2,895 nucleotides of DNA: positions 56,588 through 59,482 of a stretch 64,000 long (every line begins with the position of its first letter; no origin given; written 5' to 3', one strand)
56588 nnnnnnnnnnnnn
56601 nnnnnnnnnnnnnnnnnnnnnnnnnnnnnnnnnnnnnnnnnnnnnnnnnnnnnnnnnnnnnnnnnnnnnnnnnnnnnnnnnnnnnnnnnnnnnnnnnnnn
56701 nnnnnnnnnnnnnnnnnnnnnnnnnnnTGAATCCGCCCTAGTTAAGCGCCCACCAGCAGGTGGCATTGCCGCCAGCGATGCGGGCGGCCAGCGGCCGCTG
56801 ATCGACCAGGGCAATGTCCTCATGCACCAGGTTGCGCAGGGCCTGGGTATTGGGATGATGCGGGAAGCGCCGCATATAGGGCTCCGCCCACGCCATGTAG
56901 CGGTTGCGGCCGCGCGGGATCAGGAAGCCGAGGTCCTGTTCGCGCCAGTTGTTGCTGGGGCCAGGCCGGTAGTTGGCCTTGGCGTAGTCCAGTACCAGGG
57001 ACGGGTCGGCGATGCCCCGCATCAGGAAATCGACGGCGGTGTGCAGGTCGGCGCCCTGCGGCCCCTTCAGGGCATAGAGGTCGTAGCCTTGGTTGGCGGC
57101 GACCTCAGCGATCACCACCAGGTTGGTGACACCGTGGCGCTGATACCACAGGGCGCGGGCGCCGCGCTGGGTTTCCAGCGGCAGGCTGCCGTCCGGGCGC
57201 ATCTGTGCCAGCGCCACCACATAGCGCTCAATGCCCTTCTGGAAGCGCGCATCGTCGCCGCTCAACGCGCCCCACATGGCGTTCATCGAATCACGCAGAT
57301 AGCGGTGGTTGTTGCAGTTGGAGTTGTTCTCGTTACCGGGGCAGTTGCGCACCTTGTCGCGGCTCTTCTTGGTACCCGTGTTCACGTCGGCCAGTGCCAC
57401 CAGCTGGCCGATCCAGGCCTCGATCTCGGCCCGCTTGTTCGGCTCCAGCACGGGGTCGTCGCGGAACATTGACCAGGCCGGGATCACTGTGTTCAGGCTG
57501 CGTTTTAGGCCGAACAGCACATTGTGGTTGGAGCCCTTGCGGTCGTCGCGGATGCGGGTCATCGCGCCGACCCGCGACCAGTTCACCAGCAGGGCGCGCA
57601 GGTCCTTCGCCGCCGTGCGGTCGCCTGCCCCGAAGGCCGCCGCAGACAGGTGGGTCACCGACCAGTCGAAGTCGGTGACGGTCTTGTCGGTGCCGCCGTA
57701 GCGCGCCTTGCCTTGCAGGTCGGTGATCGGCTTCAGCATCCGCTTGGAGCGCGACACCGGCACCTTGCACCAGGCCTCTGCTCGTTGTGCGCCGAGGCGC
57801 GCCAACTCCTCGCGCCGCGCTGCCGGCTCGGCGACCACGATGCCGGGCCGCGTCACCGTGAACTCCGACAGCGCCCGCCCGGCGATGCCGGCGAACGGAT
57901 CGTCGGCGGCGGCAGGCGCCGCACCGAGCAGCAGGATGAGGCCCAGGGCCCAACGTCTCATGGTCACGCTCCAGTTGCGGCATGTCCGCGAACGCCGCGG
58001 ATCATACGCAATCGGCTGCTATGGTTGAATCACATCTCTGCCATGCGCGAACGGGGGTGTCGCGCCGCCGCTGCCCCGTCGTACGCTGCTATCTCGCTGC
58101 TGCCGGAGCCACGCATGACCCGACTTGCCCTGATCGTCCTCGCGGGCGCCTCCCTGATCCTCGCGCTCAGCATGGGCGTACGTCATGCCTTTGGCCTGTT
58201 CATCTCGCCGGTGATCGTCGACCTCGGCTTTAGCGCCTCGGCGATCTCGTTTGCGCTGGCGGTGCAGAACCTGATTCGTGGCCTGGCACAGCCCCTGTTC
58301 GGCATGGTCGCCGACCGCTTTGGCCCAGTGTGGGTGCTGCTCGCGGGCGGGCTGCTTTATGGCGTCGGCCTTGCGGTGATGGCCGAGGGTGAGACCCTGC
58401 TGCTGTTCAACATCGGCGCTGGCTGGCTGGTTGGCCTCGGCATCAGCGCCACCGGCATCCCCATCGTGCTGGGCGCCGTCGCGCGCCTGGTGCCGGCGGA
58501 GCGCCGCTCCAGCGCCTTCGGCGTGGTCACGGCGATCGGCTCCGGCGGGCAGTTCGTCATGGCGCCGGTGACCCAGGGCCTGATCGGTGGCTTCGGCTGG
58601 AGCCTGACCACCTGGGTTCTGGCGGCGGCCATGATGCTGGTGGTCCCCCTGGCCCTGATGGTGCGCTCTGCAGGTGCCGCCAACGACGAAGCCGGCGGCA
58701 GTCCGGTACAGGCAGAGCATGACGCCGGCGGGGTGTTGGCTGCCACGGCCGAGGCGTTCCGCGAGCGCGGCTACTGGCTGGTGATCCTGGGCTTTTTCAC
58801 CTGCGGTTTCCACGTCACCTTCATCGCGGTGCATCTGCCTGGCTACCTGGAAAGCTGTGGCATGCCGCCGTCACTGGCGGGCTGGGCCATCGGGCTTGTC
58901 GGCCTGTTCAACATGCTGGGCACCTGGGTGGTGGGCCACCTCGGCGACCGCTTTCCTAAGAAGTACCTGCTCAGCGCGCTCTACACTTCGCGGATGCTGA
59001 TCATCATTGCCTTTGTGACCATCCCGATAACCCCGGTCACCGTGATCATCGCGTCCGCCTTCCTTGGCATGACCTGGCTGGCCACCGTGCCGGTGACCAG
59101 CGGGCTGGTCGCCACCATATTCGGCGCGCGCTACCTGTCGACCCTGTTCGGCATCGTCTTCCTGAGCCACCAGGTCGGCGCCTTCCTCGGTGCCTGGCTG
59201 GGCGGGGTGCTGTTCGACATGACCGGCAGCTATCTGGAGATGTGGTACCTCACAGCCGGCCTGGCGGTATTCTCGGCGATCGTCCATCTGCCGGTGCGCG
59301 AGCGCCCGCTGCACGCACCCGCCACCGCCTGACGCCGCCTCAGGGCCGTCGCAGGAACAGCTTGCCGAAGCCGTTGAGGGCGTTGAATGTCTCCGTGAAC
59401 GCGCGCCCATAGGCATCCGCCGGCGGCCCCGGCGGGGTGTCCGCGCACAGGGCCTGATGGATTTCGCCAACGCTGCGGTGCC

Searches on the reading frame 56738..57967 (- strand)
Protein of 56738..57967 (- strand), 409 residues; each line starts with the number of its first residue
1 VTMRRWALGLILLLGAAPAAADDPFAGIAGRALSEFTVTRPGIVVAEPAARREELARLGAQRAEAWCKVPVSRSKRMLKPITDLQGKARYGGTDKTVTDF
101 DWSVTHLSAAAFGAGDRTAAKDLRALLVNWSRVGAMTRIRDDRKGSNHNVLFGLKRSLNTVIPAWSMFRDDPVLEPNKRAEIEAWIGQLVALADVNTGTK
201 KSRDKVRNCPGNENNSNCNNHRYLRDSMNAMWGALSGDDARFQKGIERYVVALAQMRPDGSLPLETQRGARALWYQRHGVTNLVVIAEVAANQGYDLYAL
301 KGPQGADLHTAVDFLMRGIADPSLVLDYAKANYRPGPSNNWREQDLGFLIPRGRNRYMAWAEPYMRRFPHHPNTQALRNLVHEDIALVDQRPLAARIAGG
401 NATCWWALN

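Call 39: search_protein_families(library=pfam, proteins=[window:56738-57967:-], max_evalue=0.00001)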
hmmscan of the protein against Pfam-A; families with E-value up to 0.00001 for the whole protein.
window:56738-57967:- (409 aa): 1 family
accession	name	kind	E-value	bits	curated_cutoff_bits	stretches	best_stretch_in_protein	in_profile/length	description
PF05426.18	Alginate_lyase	-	5.2e-33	115.1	22.2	1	147-323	110-273/275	Alginate lyase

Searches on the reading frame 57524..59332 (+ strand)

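Call 39: search_protein_families(library=pfam, proteins=[window:57524-59332:+], max_evalue=0.00001)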
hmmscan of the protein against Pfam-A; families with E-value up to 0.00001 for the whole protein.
window:57524-59332:+ (602 aa): 2 families
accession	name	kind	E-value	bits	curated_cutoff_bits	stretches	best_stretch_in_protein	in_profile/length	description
PF07690.21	MFS_1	-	1.3e-35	123.4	33.4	1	211-523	3-313/347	Major Facilitator Superfamily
PF12832.13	MFS_1_like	-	3.3e-09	36.7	25.2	1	227-568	22-366/373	MFS_1 like family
